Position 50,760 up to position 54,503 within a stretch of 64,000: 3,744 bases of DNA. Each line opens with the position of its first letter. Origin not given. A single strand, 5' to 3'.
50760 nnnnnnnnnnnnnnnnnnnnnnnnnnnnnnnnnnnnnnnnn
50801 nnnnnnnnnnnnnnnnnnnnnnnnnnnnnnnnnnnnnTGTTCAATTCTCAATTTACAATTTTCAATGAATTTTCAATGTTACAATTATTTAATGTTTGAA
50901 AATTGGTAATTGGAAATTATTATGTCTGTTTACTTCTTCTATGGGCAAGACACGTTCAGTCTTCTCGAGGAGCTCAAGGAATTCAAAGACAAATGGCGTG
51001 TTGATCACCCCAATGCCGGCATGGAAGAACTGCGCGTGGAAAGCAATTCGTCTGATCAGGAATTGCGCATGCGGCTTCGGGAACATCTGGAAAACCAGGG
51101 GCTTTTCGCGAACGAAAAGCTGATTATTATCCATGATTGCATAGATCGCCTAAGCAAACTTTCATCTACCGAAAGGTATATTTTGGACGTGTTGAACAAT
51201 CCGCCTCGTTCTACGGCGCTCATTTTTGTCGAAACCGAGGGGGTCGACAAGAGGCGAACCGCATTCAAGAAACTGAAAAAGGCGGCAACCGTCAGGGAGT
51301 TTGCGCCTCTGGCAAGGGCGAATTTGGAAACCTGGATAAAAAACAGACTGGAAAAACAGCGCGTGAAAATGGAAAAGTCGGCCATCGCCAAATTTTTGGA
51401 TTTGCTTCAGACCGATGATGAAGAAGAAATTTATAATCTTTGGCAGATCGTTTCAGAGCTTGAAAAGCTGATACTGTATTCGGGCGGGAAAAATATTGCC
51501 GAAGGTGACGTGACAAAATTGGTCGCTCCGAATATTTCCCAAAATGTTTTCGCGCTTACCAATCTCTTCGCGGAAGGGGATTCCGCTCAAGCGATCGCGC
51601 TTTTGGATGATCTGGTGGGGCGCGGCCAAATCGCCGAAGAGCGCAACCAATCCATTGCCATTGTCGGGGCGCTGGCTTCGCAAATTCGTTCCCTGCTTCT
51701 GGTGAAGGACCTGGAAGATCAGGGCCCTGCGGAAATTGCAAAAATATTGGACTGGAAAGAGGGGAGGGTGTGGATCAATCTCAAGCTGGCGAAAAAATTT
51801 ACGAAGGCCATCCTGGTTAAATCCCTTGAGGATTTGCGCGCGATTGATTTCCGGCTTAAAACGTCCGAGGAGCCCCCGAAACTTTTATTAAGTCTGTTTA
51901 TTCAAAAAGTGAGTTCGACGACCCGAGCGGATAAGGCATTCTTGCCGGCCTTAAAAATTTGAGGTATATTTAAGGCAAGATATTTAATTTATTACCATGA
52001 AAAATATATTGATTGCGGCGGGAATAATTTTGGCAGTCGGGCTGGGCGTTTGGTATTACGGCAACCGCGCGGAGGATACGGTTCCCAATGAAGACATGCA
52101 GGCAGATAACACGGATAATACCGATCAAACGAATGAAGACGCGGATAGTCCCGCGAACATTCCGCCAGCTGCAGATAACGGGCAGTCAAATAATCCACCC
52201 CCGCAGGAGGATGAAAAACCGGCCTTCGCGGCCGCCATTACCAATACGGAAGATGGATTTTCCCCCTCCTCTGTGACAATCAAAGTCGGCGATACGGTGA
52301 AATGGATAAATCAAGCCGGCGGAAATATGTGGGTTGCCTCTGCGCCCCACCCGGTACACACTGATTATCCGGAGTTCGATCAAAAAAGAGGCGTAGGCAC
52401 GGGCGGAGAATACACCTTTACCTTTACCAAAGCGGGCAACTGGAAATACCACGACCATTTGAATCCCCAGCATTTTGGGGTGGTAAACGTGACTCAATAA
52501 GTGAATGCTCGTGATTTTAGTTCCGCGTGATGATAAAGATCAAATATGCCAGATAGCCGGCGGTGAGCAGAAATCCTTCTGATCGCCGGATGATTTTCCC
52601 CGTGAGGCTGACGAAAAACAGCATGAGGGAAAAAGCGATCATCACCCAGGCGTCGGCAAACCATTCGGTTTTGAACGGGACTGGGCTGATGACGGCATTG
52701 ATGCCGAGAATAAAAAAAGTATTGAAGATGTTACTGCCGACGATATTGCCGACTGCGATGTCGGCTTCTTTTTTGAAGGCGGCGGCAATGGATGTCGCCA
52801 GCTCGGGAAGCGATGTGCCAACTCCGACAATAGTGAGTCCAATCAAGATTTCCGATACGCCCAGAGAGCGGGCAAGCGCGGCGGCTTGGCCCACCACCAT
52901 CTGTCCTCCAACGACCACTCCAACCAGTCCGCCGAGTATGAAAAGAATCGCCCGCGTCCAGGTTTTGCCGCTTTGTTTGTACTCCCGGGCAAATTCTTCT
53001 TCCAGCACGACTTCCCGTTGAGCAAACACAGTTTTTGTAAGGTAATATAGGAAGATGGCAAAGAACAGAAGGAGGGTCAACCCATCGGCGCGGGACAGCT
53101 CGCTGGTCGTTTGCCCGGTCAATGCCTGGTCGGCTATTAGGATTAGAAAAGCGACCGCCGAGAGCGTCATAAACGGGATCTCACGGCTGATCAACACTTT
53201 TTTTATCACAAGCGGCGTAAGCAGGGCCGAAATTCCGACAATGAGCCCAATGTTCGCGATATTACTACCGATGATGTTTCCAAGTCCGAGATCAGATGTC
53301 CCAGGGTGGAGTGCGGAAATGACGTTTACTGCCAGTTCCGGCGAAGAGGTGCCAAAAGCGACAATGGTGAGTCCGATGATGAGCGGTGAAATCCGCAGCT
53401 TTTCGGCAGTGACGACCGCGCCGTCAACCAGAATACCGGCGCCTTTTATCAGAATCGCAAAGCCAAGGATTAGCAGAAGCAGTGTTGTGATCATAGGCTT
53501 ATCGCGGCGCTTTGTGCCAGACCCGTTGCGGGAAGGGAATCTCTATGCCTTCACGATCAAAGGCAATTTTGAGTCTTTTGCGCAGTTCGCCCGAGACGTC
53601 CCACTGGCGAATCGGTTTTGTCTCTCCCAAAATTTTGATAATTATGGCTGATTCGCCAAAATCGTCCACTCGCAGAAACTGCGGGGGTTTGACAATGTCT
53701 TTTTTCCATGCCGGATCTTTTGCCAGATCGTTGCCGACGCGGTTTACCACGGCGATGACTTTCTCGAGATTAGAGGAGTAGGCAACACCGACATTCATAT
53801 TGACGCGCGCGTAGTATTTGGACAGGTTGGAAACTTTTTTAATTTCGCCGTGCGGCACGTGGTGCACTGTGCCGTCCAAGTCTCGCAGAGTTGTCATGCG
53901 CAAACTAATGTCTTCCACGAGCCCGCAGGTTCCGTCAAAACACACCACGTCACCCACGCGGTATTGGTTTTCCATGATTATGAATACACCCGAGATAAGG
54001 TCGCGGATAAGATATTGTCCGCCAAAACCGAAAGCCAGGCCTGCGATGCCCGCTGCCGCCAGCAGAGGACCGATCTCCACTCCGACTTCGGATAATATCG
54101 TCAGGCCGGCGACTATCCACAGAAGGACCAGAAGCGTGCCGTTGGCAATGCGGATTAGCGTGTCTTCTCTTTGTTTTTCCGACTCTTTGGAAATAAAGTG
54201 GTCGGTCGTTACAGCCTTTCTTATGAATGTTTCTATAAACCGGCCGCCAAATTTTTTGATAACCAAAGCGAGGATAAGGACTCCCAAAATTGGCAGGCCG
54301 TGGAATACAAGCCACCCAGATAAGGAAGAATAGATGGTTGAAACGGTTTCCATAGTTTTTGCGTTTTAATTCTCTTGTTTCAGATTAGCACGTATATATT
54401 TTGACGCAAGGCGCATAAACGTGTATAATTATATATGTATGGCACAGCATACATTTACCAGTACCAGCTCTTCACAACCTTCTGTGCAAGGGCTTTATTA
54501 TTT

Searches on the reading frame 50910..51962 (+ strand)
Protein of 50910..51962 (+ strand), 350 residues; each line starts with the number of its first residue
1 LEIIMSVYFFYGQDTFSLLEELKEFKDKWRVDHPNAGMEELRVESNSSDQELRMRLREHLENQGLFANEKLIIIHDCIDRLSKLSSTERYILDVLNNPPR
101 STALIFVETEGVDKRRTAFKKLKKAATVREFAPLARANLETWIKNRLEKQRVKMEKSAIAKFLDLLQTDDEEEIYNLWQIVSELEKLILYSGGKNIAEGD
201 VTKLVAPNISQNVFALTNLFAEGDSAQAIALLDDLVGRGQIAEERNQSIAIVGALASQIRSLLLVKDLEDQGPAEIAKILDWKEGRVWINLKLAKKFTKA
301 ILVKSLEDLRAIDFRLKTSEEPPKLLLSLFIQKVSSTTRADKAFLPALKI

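Call 8: search_protein_families(library=pfam, proteins=[window:50910-51962:+], max_evalue=0.001)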
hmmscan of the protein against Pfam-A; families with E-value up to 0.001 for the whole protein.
window:50910-51962:+ (350 aa): 3 families
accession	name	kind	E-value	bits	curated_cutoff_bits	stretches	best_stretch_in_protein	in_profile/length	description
PF21694.2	DNA_pol3_delta_C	-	2.4e-19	69.9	27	1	211-333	2-120/121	DNA polymerase III delta subunit, C-terminal domain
PF06144.19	DNA_pol3_delta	-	1.2e-07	32.2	21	1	8-130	1-122/124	DNA polymerase III, delta subunit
PF08281.18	Sigma70_r4_2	-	0.00022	21.3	25.7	0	253-296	9-52/54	Sigma-70, region 4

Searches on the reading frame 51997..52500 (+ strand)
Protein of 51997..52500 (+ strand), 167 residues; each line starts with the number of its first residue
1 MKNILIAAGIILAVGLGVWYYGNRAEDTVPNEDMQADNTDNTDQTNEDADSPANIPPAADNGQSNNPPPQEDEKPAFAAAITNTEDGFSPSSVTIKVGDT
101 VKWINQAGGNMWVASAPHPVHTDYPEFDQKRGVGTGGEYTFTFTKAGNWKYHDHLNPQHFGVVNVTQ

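Call 8: search_protein_families(library=pfam, proteins=[window:51997-52500:+], max_evalue=0.001)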
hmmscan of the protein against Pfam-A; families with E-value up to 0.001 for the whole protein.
window:51997-52500:+ (167 aa): 1 family
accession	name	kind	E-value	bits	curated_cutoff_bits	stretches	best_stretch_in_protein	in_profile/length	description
PF00127.26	Copper-bind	-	4.1e-06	27.6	21.2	1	87-162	13-90/99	Copper binding proteins, plastocyanin/azurin family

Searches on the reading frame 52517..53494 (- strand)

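Call 8: search_protein_families(library=pfam, proteins=[window:52517-53494:-], max_evalue=0.001)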
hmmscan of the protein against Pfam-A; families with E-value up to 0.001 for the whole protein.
window:52517-53494:- (325 aa): 1 family
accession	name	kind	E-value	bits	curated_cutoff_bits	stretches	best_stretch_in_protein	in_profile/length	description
PF01699.29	Na_Ca_ex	-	1.9e-64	216.6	24.9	2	5-153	3-150/151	Sodium/calcium exchanger protein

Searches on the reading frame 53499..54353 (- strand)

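Call 8: search_protein_families(library=pfam, proteins=[window:53499-54353:-], max_evalue=0.001)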
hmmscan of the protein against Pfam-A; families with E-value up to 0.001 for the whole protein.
window:53499-54353:- (284 aa): 3 families
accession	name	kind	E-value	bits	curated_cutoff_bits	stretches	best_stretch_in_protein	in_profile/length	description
PF00924.24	MS_channel_2nd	-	3.3e-19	69.2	20.2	1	115-179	2-68/68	Mechanosensitive ion channel, beta-domain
PF21082.3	MS_channel_3rd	-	3.7e-11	43.7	21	1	184-272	1-88/88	Mechanosensitive ion channel MscS, C-terminal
PF21088.3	MS_channel_1st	-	2.7e-08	34.1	23.1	1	74-113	3-42/42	Mechanosensitive ion channel, transmembrane helices 2/3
